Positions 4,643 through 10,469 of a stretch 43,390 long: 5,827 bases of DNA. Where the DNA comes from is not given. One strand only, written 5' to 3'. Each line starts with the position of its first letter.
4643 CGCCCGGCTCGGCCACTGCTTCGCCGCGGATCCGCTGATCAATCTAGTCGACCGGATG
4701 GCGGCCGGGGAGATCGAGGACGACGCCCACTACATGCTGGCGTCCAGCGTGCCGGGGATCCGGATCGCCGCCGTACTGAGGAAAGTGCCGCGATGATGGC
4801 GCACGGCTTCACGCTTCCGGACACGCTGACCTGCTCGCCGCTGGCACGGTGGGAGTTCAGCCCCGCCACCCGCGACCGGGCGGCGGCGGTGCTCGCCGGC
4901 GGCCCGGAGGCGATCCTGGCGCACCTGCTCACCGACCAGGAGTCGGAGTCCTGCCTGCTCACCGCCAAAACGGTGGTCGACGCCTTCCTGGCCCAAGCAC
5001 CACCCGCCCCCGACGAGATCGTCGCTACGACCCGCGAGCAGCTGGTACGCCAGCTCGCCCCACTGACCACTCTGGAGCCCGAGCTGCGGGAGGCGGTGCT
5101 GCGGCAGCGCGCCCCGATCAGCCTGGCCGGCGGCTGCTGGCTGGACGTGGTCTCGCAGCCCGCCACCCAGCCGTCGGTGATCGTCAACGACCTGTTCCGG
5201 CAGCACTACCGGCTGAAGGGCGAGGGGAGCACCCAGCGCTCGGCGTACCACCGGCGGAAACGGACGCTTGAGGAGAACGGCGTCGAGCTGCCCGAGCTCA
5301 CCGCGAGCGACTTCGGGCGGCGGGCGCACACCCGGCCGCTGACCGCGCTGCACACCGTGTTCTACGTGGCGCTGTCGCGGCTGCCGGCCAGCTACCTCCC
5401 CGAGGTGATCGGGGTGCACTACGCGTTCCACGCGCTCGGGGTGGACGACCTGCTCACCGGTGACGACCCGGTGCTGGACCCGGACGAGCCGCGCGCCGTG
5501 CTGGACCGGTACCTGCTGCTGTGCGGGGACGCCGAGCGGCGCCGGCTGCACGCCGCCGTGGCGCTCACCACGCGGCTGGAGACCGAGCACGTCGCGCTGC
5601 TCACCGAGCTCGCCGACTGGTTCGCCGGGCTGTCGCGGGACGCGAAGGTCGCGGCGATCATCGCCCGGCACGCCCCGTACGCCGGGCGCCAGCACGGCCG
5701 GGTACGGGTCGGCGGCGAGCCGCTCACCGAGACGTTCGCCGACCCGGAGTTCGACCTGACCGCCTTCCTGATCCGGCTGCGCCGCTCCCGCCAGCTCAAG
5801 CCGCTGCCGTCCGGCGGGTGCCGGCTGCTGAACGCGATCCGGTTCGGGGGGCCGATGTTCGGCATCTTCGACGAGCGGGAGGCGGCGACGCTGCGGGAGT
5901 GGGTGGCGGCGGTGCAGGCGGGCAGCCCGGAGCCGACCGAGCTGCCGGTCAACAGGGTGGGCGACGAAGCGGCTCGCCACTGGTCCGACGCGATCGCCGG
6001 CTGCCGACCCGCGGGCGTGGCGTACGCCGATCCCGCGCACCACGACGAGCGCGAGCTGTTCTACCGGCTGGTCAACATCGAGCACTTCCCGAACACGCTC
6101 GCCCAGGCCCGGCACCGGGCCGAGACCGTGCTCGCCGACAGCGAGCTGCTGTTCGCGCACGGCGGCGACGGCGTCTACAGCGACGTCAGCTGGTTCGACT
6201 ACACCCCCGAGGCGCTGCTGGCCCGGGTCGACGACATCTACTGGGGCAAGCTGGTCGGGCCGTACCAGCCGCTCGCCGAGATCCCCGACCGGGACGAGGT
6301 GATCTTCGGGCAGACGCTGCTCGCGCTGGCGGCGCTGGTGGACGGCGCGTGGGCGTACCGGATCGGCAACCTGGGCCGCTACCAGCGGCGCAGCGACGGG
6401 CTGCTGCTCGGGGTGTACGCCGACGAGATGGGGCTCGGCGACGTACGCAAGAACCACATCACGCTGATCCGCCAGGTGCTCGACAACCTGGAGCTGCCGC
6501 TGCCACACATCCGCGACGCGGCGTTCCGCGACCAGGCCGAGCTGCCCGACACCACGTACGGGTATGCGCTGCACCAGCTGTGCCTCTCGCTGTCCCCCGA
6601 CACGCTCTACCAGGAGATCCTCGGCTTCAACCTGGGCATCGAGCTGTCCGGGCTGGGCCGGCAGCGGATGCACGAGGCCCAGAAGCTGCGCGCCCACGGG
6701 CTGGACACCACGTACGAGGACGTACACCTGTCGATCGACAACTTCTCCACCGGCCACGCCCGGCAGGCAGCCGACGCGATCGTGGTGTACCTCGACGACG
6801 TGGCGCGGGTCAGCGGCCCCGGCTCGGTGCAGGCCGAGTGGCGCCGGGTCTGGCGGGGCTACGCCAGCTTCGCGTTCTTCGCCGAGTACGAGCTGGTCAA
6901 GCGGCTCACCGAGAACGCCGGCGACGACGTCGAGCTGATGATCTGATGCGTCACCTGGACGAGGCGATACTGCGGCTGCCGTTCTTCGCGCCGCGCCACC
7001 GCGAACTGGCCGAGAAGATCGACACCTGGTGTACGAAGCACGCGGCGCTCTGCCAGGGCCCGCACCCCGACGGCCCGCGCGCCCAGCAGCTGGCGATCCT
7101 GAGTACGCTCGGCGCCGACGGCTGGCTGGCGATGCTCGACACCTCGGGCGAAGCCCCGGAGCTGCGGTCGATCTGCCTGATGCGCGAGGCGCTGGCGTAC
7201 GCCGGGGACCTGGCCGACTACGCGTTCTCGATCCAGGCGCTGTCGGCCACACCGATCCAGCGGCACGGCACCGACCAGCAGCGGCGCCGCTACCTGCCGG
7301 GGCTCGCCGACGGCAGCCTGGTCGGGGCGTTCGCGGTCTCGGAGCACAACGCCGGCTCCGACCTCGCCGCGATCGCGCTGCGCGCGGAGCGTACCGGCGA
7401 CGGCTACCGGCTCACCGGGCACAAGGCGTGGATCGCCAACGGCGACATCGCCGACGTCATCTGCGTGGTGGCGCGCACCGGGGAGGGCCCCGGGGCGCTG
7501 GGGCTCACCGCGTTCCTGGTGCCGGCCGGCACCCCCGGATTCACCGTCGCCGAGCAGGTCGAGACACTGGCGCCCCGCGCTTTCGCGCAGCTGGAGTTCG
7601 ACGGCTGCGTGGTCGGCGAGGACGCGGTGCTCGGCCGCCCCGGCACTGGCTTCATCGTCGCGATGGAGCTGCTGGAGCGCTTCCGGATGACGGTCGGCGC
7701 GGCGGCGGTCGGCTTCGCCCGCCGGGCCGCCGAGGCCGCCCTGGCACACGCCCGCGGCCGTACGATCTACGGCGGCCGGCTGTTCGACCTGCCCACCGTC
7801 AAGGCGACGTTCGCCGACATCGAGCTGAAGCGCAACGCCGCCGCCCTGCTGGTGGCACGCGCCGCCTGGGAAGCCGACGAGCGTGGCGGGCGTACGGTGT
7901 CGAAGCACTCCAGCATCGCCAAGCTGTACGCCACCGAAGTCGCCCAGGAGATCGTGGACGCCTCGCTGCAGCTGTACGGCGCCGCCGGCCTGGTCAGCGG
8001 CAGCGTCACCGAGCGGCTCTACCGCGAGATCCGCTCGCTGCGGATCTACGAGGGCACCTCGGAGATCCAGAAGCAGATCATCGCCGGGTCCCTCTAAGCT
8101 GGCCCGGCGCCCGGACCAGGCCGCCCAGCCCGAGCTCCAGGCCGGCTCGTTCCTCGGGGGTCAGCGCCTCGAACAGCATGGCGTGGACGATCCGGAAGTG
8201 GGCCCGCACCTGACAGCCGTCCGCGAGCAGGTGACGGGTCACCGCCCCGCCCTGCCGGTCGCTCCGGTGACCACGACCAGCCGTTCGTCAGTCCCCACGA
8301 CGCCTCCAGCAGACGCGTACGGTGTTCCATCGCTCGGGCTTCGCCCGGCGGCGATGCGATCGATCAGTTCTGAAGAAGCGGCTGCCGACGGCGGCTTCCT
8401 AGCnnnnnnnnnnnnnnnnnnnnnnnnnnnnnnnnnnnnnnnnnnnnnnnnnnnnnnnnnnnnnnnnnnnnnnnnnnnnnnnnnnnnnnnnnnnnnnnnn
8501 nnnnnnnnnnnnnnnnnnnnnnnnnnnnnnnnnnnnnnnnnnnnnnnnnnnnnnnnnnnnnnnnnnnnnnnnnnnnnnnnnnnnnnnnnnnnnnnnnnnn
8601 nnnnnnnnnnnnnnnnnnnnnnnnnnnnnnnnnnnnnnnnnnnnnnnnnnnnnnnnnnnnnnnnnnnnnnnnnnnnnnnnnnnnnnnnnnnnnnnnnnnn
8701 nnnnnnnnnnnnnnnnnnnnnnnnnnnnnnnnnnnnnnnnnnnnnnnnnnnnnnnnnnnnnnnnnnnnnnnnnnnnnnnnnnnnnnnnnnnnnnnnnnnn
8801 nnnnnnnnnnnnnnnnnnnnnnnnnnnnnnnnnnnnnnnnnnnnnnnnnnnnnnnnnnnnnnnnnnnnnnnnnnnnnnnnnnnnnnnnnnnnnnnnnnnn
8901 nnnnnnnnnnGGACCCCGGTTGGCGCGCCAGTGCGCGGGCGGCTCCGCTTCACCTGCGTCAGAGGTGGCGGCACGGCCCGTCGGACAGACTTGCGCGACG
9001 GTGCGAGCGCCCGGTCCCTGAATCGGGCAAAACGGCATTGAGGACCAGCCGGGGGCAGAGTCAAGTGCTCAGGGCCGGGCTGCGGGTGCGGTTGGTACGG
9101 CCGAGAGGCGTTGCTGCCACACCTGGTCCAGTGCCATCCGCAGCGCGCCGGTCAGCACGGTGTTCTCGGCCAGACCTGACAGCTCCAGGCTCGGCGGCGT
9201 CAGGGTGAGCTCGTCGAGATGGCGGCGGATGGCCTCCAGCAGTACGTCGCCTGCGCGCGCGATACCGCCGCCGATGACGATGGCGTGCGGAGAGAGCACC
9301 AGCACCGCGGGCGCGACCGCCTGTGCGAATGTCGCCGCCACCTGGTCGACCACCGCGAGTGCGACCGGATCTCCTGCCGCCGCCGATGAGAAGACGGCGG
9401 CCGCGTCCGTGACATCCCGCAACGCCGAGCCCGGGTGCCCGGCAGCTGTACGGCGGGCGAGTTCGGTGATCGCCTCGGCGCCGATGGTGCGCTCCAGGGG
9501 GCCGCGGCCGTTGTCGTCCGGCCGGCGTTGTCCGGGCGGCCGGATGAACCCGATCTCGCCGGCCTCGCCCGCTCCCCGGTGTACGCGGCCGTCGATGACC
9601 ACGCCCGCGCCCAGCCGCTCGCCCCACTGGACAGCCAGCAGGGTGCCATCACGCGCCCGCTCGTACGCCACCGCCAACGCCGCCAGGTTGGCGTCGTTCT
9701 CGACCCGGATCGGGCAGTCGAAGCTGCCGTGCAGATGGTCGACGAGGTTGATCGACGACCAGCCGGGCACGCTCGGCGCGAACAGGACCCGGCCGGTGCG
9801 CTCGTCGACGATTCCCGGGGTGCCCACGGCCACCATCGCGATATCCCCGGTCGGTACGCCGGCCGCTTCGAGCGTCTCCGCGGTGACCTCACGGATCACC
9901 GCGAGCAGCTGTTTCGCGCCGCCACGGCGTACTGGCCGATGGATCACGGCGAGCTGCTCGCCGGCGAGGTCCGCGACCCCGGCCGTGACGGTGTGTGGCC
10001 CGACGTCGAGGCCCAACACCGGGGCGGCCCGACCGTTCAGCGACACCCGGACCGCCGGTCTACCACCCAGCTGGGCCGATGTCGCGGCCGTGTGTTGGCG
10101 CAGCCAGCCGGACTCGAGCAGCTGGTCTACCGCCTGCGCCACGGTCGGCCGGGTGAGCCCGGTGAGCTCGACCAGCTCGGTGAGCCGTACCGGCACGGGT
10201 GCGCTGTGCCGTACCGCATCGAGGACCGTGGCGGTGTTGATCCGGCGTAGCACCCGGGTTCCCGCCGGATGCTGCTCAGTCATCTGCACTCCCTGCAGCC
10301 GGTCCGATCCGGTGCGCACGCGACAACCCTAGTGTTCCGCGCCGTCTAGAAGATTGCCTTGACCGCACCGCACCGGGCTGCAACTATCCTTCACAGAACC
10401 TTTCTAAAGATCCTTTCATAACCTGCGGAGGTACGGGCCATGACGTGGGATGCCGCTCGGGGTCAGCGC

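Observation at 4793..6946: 717-aa protein that looks like two fused heme-oxygenase-like domains, only the second with a full diiron ligand set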

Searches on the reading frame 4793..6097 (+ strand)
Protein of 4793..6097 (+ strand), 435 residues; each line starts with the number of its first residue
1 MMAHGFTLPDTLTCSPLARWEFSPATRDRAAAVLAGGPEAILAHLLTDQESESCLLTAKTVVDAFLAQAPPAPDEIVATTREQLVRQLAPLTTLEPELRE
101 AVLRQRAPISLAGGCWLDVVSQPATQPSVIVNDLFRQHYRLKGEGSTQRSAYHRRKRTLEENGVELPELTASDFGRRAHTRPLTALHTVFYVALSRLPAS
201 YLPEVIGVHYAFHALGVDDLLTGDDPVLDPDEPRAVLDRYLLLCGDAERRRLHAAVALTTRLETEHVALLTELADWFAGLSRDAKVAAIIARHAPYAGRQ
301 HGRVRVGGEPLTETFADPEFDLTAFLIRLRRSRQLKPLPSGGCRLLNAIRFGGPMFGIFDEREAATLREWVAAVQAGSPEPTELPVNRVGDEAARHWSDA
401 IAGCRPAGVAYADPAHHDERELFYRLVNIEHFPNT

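Call 47: predict_structure(alignment_id=A2)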
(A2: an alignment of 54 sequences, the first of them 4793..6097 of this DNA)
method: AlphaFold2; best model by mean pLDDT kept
length: 435 residues; sequences in the alignment: 54
mean_pLDDT: 88.3   pTM: 0.87
mean pLDDT of the five models: 88.3, 88.1, 87.3, 87.1, 86.7
residues with pLDDT >= 90: 279; 70-90: 111; 50-70: 30; < 50: 15
segments of 3 or more residues with pLDDT < 50: 1-6, 351-357
pLDDT, mean of each block of 10 residues (from residue 1): 50 84 95 97 94 97 97 89 98 95 98 92 69 93 94 96 94 92 98 94 96 97 94 95 94 98 99 96 90 73 69 80 89 89 79 50 88 84 89 98 95 76 78 56
secondary structure, 60 per line:
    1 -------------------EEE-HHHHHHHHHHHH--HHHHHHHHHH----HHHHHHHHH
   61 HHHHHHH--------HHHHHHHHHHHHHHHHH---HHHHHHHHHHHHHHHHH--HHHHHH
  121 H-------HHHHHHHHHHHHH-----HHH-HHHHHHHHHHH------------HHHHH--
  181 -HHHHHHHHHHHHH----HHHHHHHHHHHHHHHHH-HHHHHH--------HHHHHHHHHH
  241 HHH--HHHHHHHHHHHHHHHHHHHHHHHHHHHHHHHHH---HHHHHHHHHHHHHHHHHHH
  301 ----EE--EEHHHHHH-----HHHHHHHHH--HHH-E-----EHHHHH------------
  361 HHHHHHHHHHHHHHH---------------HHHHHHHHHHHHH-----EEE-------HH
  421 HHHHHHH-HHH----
elements in order: E20-22 H24-35 H38-47 H52-67 H76-92 H96-112 H115-121 H129-141 H151-161 H174-178 H182-194 H199-215 H217-222 H231-243 H246-278 H282-300 H311-316 H322-330 H344-348 H361-375 H391-403 E409-411 H419-427

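Call 50: fold_search(model_id=the predicted structure, library=pdb)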
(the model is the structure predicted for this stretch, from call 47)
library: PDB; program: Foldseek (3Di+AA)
matches with E <= 10: 307; with E <= 0.001: 0
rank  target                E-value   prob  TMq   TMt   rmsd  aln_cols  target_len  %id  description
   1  6vzy_B                2.0e-02  1.00  0.42  0.40   8.8       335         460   13  Crystal structure of SznF from Streptomyces achromogenes var. streptozoticus NRRL 2697 with a diiron(II) central domai (released 2021-01-13)
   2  9pfx                  2.6e-02  1.00  0.39  0.56   6.6       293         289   13  Crystal structure of native HDO-family N-oxygenase RohS from Pseudomonas brassicacearum strain DF41 (PbrRohS) (released 2026-04-01)
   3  6xcv_A                3.1e-02  1.00  0.35  0.34   9.5       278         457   13  Crystal structure of apo SznF from Streptomyces achromogenes var. streptozoticus NRRL 2697 (released 2021-01-13)
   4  8e8w_B                3.2e-02  1.00  0.35  0.34   9.5       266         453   14  Crystal structure of SznF from Streptomyces achromogenes var. streptozoticus NRRL 2697 mononuclear Fe(II) structure on (released 2023-08-30)
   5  6xcv_B                4.5e-02  1.00  0.36  0.34   9.2       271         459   14  Crystal structure of apo SznF from Streptomyces achromogenes var. streptozoticus NRRL 2697 (released 2021-01-13)
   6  6m9s_C                5.7e-02  1.00  0.33  0.32  10.3       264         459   16  Crystal structure of SeMet SznF from Streptomyces achromogenes var. streptozoticus NRRL 2697 (released 2019-02-06)
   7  3bjd_C                7.0e-02  1.00  0.38  0.49   9.0       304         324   13  Crystal structure of putative 3-oxoacyl-(acyl-carrier-protein) synthase from Pseudomonas aeruginosa (released 2007-12-11)
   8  9b9m_B                8.3e-02  1.00  0.41  0.53   7.1       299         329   13  Crystal structure of iron-bound FlcD from Pseudomonas aeruginosa (released 2024-07-31)
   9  3bjd_A                9.4e-02  1.00  0.40  0.52   7.8       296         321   14  Crystal structure of putative 3-oxoacyl-(acyl-carrier-protein) synthase from Pseudomonas aeruginosa (released 2007-12-11)
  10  6vzy_A                9.4e-02  1.00  0.39  0.36   9.0       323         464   11  Crystal structure of SznF from Streptomyces achromogenes var. streptozoticus NRRL 2697 with a diiron(II) central domai (released 2021-01-13)
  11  8w1q_B                1.1e-01  1.00  0.41  0.52   7.2       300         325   14  Aerobic crystal structure of iron-bound FlcD from Pseudomonas aeruginosa (released 2024-07-31)
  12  9b9m_C                1.3e-01  1.00  0.39  0.50   7.5       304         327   14  Crystal structure of iron-bound FlcD from Pseudomonas aeruginosa (released 2024-07-31)
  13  6m9s_D                1.4e-01  0.99  0.33  0.32  10.6       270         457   14  Crystal structure of SeMet SznF from Streptomyces achromogenes var. streptozoticus NRRL 2697 (released 2019-02-06)
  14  3bjd_B                1.5e-01  1.00  0.38  0.49   8.6       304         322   14  Crystal structure of putative 3-oxoacyl-(acyl-carrier-protein) synthase from Pseudomonas aeruginosa (released 2007-12-11)
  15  9n1a                  1.5e-01  0.99  0.35  0.43   8.6       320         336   11  crystal structure of diferric HrmI from Streptomyces griseoflavus (released 2025-08-20)
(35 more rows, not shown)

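Call 54: search_solved_structures(query=A3, max_evalue=10, show_alignments=2)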
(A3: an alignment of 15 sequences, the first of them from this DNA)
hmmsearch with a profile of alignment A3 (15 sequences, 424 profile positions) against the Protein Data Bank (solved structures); distinct sequences matched with E-value up to 10: 1.
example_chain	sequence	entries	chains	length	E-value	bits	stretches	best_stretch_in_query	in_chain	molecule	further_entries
1jc4_A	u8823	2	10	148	0.55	12.4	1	243-324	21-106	Methylmalonyl-CoA epimerase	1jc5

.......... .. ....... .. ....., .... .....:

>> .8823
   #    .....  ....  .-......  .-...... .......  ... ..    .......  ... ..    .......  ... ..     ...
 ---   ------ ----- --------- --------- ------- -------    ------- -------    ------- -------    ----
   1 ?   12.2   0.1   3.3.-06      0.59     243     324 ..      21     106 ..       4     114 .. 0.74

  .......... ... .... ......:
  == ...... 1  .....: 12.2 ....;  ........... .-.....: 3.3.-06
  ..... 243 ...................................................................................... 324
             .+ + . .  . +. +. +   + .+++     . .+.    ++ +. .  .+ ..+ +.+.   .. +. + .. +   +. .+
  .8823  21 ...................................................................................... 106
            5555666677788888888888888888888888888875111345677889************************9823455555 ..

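Call 63: search_protein_representatives(alignment_id=A3)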
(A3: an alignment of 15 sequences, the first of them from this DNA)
Query: 15 sequences, 424 profile positions. Proteins with E-value up to 0.001 (for the whole library): 629; up to 1e-10: 391; up to 1e-30: 90. The best 150 are listed.
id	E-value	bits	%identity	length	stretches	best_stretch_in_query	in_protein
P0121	5.2e-174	595.6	-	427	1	5-390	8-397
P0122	3.8e-172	589.5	-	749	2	3-423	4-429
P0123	7.7e-164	562.1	-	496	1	6-423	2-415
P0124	3.4e-130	451.3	-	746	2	18-423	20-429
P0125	1.0e-129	449.7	-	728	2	7-419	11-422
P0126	1.4e-129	449.3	-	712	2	4-408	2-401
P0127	7.7e-129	446.8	-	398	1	5-305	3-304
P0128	5.2e-120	417.7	-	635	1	14-412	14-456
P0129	1.1e-117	410.0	-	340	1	163-423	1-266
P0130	7.2e-115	400.8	-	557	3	4-288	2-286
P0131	3.6e-111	388.6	-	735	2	6-399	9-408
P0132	2.9e-110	385.6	-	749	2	17-420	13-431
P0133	3.2e-110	385.5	-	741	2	18-418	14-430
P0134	8.4e-110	384.1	-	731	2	8-412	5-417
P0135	8.2e-107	374.2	-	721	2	16-389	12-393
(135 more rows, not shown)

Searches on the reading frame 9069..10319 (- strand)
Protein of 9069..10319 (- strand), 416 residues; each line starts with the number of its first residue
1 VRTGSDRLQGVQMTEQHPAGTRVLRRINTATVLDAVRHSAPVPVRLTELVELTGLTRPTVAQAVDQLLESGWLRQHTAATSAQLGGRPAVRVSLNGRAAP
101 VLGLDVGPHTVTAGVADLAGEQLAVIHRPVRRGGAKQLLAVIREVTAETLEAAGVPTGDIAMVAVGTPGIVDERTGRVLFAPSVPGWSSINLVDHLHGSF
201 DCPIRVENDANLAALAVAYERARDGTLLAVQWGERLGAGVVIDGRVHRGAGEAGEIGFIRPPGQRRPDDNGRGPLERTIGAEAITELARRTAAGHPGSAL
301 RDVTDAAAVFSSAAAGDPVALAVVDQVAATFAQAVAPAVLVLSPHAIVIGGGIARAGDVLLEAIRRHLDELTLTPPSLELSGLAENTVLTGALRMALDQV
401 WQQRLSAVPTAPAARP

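Call 11: search_protein_families(library=pfam, proteins=[window:9069-10319:-], max_evalue=0.01)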
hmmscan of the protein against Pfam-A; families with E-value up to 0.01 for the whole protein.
window:9069-10319:- (416 aa): 6 families
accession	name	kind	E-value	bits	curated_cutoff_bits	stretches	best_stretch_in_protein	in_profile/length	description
PF00480.26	ROK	-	1.6e-36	126.8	22.9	1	102-376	2-266/294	ROK family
PF09339.16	HTH_IclR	-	9.1e-07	29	22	1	29-75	5-50/52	IclR helix-turn-helix domain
PF12802.13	MarR_2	-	4.5e-06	27.2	27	1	30-77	8-54/61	MarR family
PF25213.1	HVO_A0261_N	-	0.0023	18.2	35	1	29-77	13-58/86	HVO_A0261 N-terminal domain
PF01869.26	BcrAD_BadFG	-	0.005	16.8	31.5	0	306-369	181-245/271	BadF/BadG/BcrA/BcrD ATPase family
PF01047.28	MarR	-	0.0062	16.8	24.6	0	43-74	17-48/59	MarR family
